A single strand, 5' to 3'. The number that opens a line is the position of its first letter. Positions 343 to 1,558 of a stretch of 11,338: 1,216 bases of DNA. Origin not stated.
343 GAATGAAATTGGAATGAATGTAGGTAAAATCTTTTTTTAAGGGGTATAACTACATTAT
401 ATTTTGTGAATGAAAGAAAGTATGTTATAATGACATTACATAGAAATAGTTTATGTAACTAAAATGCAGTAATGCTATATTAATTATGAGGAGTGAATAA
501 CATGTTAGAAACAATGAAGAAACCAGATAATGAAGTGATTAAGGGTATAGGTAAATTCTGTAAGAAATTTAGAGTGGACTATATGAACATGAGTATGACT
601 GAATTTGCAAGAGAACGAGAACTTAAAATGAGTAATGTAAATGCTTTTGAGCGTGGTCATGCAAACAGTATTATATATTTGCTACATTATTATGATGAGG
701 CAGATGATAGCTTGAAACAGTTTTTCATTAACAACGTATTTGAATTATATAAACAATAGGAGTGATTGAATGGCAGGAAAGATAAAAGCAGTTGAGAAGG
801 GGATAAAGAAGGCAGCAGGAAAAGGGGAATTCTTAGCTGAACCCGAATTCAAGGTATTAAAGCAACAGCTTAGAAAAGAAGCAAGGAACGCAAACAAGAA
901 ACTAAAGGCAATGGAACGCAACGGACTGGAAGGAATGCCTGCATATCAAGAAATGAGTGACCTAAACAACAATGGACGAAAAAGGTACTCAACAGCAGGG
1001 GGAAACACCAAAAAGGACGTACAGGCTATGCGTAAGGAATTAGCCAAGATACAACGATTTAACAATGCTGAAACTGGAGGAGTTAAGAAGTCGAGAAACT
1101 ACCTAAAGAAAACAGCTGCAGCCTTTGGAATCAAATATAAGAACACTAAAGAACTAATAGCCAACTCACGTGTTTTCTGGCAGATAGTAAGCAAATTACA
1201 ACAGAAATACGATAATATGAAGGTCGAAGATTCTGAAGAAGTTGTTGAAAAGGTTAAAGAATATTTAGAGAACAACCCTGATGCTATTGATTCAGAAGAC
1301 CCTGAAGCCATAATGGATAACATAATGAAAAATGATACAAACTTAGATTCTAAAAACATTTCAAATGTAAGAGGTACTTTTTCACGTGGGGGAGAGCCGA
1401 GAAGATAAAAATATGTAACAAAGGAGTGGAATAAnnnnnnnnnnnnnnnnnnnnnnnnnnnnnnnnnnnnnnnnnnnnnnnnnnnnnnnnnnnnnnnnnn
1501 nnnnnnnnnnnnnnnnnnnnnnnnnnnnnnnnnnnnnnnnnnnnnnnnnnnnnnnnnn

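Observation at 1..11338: The window is a complete miniature protein-primed podophage genome: 10 genes, one strand, 390-bp ITRs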

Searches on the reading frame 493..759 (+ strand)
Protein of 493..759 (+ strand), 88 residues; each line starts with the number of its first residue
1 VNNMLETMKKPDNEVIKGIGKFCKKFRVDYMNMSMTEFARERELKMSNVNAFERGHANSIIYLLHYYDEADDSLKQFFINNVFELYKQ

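Call 6: search_protein_families(library=pfam, proteins=[window:493-759:+], max_evalue=0.1)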
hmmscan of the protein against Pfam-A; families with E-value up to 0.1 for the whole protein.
window:493-759:+ (88 aa): 0 families

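Call 7: search_protein_families(library=phrogs, proteins=[window:493-759:+], max_evalue=0.1)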
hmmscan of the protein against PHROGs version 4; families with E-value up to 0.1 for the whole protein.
window:493-759:+ (88 aa): 1 family
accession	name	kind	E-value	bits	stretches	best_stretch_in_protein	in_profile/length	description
phrog_9710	-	unknown function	0.093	13.8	0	14-57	25-69/95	-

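Call 67: search_protein_families(library=ncbifam, proteins=[window:502-759:+], max_evalue=0.1)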
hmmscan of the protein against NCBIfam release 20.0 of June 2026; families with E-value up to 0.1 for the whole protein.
window:502-759:+ (85 aa): 0 families

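Call 87: search_solved_structures(query=A6, max_evalue=10)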
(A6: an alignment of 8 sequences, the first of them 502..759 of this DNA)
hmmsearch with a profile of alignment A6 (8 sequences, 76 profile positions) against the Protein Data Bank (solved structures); distinct sequences matched with E-value up to 10: 56.
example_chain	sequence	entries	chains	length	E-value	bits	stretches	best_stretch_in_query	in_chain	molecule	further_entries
6vme_E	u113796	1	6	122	0.0038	20.5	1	2-31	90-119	Vacuolar protein sorting-associated protein 28 homolog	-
3f51_A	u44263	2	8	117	0.014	18.7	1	4-47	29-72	Clp gene regulator (ClgR)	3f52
3qq6_A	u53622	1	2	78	0.28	14.5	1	3-48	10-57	HTH-type transcriptional regulator sinR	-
8tac_A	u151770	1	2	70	0.31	14.4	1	2-49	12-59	DBP48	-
5tn0_A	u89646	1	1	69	0.35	14.2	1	3-48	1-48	HTH-type transcriptional regulator SinR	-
4gqm_A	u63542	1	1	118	0.57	13.5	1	2-40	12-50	CT009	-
6rnz_A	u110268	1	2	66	0.7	13.2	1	2-43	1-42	HTH-type transcriptional regulator DdrOC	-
1b0n_A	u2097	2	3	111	0.82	13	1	3-43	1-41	PROTEIN (SINR PROTEIN) | HTH-TYPE TRANSCRIPTIONAL REGULATOR SINR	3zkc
8th8_F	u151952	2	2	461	0.87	12.9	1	29-54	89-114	Flagellar associated protein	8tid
7zcv_A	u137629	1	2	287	0.98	12.8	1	2-41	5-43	Transcriptional regulator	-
6b30_A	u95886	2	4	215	1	12.7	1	6-27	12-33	Nuclear receptor ROR-gamma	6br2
6br3_A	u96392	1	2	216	1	12.7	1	6-27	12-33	Nuclear receptor ROR-gamma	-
5w4r_A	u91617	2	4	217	1.1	12.7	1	6-27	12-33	Nuclear receptor ROR-gamma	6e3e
6b33_A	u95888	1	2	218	1.1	12.7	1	6-27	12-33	Nuclear receptor ROR-gamma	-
5za1_A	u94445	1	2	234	1.2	12.5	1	6-27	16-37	Nuclear receptor ROR-gamma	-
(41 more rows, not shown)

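Call 88: search_protein_families(library=pfam, alignment_id=A6, max_evalue=1)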
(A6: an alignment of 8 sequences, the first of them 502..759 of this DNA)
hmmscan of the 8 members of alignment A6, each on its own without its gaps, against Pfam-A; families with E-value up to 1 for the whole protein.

A. member 1, window:502-759:+ (85 aa): 0 families

B. families by the number of members that match (of 8 scanned): 1 family
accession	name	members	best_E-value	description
PF12844.13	HTH_19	1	0.12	Helix-turn-helix domain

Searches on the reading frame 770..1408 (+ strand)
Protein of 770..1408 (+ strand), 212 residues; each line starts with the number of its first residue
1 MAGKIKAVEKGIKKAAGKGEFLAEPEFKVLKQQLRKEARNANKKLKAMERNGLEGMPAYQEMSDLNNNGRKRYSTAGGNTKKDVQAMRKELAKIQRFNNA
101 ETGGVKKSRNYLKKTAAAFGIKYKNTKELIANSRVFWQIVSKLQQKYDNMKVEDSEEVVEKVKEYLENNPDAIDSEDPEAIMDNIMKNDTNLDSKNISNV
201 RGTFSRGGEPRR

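Call 6: search_protein_families(library=pfam, proteins=[window:770-1408:+], max_evalue=0.1)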
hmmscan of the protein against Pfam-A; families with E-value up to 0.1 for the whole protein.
window:770-1408:+ (212 aa): 7 families
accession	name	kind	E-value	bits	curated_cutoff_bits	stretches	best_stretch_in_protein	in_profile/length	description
PF03915.18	AIP3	-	0.00082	19.1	31.6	1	26-164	73-218/406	Actin interacting protein 3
PF19269.4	Anticodon_2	-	0.013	16.3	23.6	1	107-187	11-95/141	Anticodon binding domain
PF17185.10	NlpE_C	-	0.015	16.1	22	1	141-183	35-77/90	NlpE C-terminal OB domain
PF02672.20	CP12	-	0.016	16.4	22.7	1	132-174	25-65/70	CP12 domain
PF12641.12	Flavodoxin_3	-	0.04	14.2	27.5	0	102-174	76-148/160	Flavodoxin domain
PF21408.2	MTR4-like_stalk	-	0.051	14.3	24.2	0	140-167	24-47/64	Exosome RNA helicase MTR4-like, stalk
PF18949.5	DUF5693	-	0.09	11.7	29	0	30-164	12-140/609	Family of unknown function (DUF5693)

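Call 7: search_protein_families(library=phrogs, proteins=[window:770-1408:+], max_evalue=0.1)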
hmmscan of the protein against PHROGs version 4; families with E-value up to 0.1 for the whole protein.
window:770-1408:+ (212 aa): 1 family
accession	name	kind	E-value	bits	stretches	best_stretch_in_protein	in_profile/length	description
phrog_34910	-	unknown function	0.075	14.3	0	102-137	23-57/107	-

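Call 67: search_protein_families(library=ncbifam, proteins=[window:770-1408:+], max_evalue=0.1)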
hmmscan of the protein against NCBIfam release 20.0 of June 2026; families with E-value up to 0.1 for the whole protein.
window:770-1408:+ (212 aa): 3 families
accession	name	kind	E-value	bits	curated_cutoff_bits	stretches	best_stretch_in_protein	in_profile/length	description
NF045594.1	flavodox_BilS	equivalog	0.035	14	155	1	75-174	50-146/160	flavodoxin family protein BilS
TIGR01111.1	mtrA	equivalog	0.039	13.5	249.15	1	147-177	133-163/238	tetrahydromethanopterin S-methyltransferase subunit A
NF047513.1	LIC_13246_fam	equivalog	0.05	13.6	70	0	125-169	4-48/116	LIC_13246 family protein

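Call 76: search_solved_structures(query=A4, max_evalue=10)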
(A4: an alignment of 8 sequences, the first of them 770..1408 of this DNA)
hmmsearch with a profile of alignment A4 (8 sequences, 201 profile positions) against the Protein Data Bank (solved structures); distinct sequences matched with E-value up to 10: 5.
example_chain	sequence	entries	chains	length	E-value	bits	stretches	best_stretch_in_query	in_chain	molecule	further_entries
3vjf_A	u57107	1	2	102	0.33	13.9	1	88-175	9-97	WA20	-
1h0m_A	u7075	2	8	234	0.52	13.3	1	93-126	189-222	Transcriptional activator protein TraR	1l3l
4bj6_A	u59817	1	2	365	1.6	11.7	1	115-174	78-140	RAP1-INTERACTING FACTOR 2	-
4bj5_A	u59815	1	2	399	3.4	10.6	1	115-173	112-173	PROTEIN RIF2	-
5j0l_A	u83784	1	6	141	4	10.4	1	117-200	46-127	designed protein 3L6HC2_2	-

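Call 83: find_homologous_proteins(query=window:770-1408:+, max_evalue=0.001)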
Query window:770-1408:+ (212 aa): 17 proteins with E <= 0.001 among 192 candidates.
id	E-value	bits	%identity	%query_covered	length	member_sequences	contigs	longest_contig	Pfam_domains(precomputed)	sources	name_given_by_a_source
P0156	4.1e-129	446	100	100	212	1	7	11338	-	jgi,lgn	-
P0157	1.1e-127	442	99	100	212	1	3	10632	-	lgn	-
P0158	2.2e-120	418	94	100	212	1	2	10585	-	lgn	-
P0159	3.2e-113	394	87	100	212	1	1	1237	-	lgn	-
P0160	3.0e-103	362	82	100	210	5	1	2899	-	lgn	-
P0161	5.3e-101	355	81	100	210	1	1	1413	-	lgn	-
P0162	6.0e-100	351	80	100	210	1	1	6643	-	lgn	-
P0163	7.9e-100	351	80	100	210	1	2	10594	-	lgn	-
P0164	4.4e-99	348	79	100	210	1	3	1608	-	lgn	-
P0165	5.4e-99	348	79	100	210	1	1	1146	-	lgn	-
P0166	6.6e-99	348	79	100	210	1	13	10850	-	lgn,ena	-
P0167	2.8e-98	346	79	100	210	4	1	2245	-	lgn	-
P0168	8.1e-98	344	77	100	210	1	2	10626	-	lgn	-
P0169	7.4e-97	341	78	100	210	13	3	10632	-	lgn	-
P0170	2.4e-95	336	78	99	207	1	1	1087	-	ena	-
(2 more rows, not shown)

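Call 93: predict_structure(alignment_id=A5)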
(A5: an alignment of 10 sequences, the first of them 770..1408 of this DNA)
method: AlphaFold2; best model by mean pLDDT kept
length: 212 residues; sequences in the alignment: 10
mean_pLDDT: 56.5   pTM: 0.39
mean pLDDT of the five models: 56.5, 56.3, 55.0, 54.2, 53.3
residues with pLDDT >= 90: 0; 70-90: 53; 50-70: 69; < 50: 90
segments of 3 or more residues with pLDDT < 50: 1-17, 102-116, 118-121, 126-132, 142-148, 150-155, 176-179, 186-212
pLDDT, mean of each block of 10 residues (from residue 1): 43 50 79 83 74 66 67 68 81 76 40 46 48 51 47 48 57 51 48 32 35 41
secondary structure, 60 per line:
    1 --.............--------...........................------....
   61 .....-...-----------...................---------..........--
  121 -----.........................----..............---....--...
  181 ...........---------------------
elements in order: H3-15 H24-50 H57-65 H81-99 H109-118 H126-150 H155-168 H172-175 H178-191

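Call 96: fold_search(model_id=the predicted structure, library=pdb)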
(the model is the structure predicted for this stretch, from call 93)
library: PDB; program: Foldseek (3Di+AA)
matches with E <= 10: 11; with E <= 0.001: 0
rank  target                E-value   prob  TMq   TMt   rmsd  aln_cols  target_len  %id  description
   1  8f6r_A                2.0e+00  0.15  0.26  0.25  16.7       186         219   14  CryoEM structure of designed modular protein oligomer C6-79 (released 2023-11-29)
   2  8tlp_A                2.6e+00  0.05  0.18  0.17  17.7       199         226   13  Computationally designed tunable C2 symmetric tandem repeat homodimer, D_3_633_8x without peptide (released 2024-12-11)
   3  3g6i                  4.5e+00  0.06  0.24  0.25  18.0       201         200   12  Crystal structure of an outer membrane protein, part of a putative carbohydrate binding complex (bt_1022) from bacteroid (released 2009-02-17)
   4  8e1e_A                5.9e+00  0.03  0.17  0.16  13.9       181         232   16  Scaffolding protein functional sites using deep learning (released 2023-08-16)
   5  5y6p_W8               6.2e+00  0.03  0.15  0.18  20.8       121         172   18  Structure of the phycobilisome from the red alga Griffithsia pacifica (released 2017-11-15)
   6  6hai_B                6.2e+00  0.02  0.17  0.17  15.7       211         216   11  AlbAM131A mutant in complex with albicidin , albicidin resistance protein (released 2018-11-21)
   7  7rmx                  6.5e+00  0.06  0.23  0.21  15.4       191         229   14  Structure of De Novo designed tunable symmetric protein pockets (released 2022-08-03)
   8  7unh_B                8.6e+00  0.04  0.23  0.20  16.3       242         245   10  De novo designed chlorophyll dimer protein in apo state, SP2 (released 2023-04-19)
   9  6h96_B                8.6e+00  0.01  0.16  0.16  15.9       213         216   12  AlbA-albicidin complex, albicidin resistance protein (released 2018-11-21)
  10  2fic_A                9.0e+00  0.02  0.19  0.21  27.2       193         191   14  The crystal structure of the BAR domain from human Bin1/Amphiphysin II and its implications for molecular recognition (released 2006-11-14)
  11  7efv_B                9.5e+00  0.02  0.14  0.17  19.8       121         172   18  Crystal structure of octameric state of C-phycocyanin from Thermoleptolyngbya sp. O-77 (released 2021-11-17)

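Call 98: find_encoding_contigs(protein=window:770-1408:+, flank=10000, max_places=10)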
Protein window:770-1408:+ (212 aa): 7 contigs read that carry it; 6 places shown.
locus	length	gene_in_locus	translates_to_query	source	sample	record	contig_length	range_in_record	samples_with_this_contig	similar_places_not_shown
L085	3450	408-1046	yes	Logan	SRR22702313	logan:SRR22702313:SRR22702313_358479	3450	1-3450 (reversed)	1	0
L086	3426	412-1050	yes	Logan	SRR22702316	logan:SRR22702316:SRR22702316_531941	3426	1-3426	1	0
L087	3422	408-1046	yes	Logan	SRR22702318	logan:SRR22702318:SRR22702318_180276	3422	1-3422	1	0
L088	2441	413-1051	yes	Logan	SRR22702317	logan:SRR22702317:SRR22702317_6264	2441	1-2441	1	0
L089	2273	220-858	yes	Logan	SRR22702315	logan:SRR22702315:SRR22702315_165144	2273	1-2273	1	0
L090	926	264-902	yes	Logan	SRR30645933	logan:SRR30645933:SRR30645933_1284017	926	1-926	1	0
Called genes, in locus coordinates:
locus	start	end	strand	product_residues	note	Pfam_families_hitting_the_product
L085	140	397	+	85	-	-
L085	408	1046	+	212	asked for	-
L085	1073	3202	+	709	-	PF03175:DNA_pol_B_2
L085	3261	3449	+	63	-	?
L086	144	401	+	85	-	-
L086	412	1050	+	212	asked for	-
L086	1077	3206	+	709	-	PF03175:DNA_pol_B_2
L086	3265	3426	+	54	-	?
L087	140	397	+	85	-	-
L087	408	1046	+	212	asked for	-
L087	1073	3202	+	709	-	PF03175:DNA_pol_B_2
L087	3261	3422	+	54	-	?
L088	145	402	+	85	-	-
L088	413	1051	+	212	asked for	-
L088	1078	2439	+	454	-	?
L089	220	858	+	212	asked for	-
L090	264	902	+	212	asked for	-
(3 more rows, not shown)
